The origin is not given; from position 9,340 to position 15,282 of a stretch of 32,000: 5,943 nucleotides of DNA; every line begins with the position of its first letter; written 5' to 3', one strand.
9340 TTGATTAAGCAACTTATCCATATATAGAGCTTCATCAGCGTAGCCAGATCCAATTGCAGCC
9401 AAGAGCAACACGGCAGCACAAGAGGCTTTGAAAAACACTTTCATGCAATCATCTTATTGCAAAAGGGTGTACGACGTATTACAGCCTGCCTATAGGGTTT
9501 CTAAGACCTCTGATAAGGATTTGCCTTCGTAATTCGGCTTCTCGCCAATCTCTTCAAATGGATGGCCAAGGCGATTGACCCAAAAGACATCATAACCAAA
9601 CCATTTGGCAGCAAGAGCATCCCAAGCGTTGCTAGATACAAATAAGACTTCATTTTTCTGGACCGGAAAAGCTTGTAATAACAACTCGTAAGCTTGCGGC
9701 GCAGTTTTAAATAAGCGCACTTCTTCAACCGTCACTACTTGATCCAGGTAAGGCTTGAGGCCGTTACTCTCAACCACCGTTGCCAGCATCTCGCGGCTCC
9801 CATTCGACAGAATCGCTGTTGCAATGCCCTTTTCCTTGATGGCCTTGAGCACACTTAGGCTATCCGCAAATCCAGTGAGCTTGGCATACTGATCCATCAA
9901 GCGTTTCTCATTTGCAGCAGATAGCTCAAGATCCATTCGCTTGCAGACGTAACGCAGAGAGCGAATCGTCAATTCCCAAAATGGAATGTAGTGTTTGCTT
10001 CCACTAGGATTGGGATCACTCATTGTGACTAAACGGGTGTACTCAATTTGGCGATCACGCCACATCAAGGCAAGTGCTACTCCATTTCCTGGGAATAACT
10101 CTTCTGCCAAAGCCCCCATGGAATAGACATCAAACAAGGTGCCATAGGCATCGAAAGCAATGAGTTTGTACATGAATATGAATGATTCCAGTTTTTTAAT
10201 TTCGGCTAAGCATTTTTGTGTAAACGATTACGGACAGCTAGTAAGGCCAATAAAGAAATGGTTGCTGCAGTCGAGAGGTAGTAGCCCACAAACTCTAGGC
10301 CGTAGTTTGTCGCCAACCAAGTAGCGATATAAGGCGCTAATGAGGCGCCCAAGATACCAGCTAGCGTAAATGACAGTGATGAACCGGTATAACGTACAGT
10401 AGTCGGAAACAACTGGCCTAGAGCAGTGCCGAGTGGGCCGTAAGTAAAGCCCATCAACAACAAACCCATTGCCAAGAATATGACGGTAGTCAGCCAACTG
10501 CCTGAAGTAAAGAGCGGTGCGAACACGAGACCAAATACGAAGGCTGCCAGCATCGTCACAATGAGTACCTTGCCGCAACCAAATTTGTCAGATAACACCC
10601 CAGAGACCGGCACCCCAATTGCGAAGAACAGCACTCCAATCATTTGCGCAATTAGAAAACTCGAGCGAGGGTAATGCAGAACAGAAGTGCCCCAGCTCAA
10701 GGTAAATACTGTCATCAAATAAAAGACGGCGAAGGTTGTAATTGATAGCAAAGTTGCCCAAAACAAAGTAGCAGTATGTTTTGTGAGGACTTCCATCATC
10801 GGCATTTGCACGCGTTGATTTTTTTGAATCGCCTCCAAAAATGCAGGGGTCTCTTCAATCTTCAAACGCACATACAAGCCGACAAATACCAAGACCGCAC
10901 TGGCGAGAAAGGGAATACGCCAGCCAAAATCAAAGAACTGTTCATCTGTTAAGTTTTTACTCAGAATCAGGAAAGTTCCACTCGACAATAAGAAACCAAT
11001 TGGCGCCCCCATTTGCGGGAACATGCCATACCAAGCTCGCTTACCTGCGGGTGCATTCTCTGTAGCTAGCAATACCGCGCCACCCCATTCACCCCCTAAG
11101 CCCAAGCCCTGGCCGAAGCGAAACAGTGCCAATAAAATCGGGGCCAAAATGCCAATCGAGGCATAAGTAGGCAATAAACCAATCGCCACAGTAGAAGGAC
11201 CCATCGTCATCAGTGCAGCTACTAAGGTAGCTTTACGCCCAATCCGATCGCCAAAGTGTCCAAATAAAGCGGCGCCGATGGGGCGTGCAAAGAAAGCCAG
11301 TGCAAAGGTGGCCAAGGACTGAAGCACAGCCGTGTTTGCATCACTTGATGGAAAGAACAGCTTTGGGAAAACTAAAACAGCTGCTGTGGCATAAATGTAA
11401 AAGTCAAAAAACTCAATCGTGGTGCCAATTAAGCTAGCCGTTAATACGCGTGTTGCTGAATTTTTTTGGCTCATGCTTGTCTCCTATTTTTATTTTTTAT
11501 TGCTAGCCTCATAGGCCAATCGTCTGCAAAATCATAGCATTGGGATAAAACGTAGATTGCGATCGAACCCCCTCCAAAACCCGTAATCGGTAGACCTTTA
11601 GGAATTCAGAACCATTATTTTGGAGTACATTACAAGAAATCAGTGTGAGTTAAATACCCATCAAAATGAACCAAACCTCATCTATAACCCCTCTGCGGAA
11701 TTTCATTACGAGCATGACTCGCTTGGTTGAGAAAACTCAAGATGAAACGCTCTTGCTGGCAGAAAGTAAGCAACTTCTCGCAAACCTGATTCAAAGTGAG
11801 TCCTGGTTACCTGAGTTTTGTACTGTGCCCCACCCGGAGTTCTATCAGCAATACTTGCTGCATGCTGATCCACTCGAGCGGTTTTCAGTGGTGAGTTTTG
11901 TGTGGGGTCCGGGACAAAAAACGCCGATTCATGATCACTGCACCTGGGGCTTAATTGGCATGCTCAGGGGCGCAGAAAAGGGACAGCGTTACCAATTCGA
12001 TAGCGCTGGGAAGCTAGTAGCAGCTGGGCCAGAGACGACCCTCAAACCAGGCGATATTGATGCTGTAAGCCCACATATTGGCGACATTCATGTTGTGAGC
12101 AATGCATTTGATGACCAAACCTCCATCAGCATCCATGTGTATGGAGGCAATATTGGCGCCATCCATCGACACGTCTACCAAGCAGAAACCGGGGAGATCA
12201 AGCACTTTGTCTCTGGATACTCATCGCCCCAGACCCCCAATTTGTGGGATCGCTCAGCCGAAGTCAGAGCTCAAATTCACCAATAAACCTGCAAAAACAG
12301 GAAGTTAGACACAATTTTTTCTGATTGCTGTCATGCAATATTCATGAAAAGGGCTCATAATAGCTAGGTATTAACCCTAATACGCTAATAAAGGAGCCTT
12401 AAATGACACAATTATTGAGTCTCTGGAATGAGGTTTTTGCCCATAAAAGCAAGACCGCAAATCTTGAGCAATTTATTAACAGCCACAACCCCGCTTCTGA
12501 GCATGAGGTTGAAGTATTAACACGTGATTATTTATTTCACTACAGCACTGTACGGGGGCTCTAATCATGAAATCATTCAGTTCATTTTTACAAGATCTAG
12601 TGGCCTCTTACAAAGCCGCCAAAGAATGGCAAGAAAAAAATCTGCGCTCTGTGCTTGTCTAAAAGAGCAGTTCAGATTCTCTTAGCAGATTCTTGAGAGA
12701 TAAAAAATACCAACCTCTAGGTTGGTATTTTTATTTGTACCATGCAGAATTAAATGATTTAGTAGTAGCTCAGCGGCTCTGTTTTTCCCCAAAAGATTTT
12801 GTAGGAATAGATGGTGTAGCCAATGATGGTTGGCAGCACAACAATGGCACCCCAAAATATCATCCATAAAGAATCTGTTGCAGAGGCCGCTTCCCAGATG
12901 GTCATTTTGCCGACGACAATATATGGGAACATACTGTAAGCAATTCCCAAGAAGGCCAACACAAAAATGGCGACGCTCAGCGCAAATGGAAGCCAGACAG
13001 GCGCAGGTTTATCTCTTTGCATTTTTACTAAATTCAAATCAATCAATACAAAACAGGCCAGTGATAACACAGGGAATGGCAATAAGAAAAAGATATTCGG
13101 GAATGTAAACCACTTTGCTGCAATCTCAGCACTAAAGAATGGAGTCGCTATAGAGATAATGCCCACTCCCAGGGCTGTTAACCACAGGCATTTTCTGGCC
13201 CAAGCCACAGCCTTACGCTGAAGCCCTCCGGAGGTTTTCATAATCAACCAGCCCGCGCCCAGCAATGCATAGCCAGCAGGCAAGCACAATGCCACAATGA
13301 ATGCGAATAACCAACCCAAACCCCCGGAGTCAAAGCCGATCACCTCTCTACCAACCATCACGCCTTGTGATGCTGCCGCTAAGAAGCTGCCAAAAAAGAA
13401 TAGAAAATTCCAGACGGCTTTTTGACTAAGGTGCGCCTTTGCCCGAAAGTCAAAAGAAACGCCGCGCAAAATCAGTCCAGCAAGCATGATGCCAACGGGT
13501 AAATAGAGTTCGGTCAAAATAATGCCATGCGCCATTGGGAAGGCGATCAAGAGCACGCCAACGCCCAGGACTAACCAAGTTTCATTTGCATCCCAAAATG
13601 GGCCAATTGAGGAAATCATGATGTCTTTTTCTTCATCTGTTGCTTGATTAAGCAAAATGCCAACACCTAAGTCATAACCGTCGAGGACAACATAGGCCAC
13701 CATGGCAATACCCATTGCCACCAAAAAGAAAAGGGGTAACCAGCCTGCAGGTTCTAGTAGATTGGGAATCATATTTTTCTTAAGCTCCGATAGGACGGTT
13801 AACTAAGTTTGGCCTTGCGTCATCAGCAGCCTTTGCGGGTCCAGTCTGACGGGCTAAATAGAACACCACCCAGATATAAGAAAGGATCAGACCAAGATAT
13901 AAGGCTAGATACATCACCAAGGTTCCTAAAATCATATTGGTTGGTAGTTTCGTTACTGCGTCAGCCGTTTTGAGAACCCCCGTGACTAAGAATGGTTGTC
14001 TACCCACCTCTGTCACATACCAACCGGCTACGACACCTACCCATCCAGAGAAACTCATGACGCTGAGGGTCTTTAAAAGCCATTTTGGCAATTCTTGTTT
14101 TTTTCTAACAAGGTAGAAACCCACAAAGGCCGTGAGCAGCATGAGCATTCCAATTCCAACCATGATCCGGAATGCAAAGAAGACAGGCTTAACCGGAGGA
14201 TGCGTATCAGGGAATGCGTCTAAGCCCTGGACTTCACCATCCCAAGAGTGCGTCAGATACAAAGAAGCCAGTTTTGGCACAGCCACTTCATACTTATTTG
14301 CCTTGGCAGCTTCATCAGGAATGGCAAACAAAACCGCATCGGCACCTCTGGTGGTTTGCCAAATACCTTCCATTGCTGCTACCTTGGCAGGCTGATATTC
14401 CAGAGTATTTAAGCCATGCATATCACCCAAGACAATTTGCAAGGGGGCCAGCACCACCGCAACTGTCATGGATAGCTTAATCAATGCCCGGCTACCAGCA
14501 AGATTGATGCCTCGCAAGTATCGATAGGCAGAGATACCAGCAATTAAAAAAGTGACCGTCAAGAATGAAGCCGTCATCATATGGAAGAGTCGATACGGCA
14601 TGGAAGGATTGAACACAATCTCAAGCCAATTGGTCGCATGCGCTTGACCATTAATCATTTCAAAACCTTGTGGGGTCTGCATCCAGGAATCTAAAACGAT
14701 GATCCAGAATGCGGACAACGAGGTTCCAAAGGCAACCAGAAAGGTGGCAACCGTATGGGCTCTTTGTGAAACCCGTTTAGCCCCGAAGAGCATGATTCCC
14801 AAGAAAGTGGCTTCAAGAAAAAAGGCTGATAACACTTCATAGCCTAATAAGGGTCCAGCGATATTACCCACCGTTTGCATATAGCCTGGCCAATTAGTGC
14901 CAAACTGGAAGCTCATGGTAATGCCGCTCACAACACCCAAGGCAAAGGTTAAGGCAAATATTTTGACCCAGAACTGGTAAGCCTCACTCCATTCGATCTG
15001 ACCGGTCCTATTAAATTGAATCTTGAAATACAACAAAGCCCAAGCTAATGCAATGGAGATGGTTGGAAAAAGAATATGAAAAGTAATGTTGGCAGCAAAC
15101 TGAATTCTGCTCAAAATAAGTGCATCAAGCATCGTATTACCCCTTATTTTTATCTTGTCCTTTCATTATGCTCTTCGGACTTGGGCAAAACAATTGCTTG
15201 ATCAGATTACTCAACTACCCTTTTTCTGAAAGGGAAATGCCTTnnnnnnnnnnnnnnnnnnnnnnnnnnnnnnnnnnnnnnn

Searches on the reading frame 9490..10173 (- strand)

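Call 52: search_protein_families(library=pfam, proteins=[window:9490-10173:-], max_evalue=0.001)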
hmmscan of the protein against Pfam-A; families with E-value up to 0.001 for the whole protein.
window:9490-10173:- (227 aa): 2 families
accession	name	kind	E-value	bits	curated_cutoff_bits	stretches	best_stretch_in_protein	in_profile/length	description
PF00702.32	Hydrolase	-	1.7e-22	81.2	26.4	1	2-193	1-191/191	haloacid dehalogenase-like hydrolase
PF13419.12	HAD_2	-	1.1e-13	52.1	23.8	1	95-199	75-178/178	Haloacid dehalogenase-like hydrolase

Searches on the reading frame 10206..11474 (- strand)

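Call 52: search_protein_families(library=pfam, proteins=[window:10206-11474:-], max_evalue=0.001)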
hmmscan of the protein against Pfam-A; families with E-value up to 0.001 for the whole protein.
window:10206-11474:- (422 aa): 2 families
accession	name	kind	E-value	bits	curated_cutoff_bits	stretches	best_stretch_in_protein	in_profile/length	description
PF07690.21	MFS_1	-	9e-23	81.2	33.4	1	16-381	3-347/347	Major Facilitator Superfamily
PF00083.30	Sugar_tr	-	2e-22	80.1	22.3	1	11-218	3-202/452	Sugar (and other) transporter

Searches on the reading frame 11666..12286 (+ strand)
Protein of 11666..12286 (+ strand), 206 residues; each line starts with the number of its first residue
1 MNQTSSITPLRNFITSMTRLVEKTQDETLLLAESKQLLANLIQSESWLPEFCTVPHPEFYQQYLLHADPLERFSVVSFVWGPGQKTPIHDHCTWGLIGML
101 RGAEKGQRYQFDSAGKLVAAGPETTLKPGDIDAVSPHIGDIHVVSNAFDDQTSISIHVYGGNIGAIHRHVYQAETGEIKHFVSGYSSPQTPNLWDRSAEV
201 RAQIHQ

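Call 52: search_protein_families(library=pfam, proteins=[window:11666-12286:+], max_evalue=0.001)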
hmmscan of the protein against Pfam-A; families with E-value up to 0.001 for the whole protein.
window:11666-12286:+ (206 aa): 1 family
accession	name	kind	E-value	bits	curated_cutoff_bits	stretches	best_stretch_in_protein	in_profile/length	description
PF05995.18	CDO_I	-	5.6e-05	23.2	23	1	73-168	70-166/170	Cysteine dioxygenase type I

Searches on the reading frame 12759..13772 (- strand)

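Call 52: search_protein_families(library=pfam, proteins=[window:12759-13772:-], max_evalue=0.001)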
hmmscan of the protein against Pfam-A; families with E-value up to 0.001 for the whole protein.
window:12759-13772:- (337 aa): 1 family
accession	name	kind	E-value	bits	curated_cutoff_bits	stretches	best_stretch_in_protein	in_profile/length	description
PF02322.20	Cyt_bd_oxida_II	-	8.4e-80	268.8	35.6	1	12-327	1-302/302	Cytochrome bd terminal oxidase subunit II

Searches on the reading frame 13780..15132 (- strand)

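Call 52: search_protein_families(library=pfam, proteins=[window:13780-15132:-], max_evalue=0.001)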
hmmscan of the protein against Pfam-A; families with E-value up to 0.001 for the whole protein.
window:13780-15132:- (450 aa): 1 family
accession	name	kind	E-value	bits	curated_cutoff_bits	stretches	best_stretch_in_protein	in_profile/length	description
PF01654.22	Cyt_bd_oxida_I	-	1.6e-157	524.9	26.2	1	7-429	1-416/418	Cytochrome bd terminal oxidase subunit I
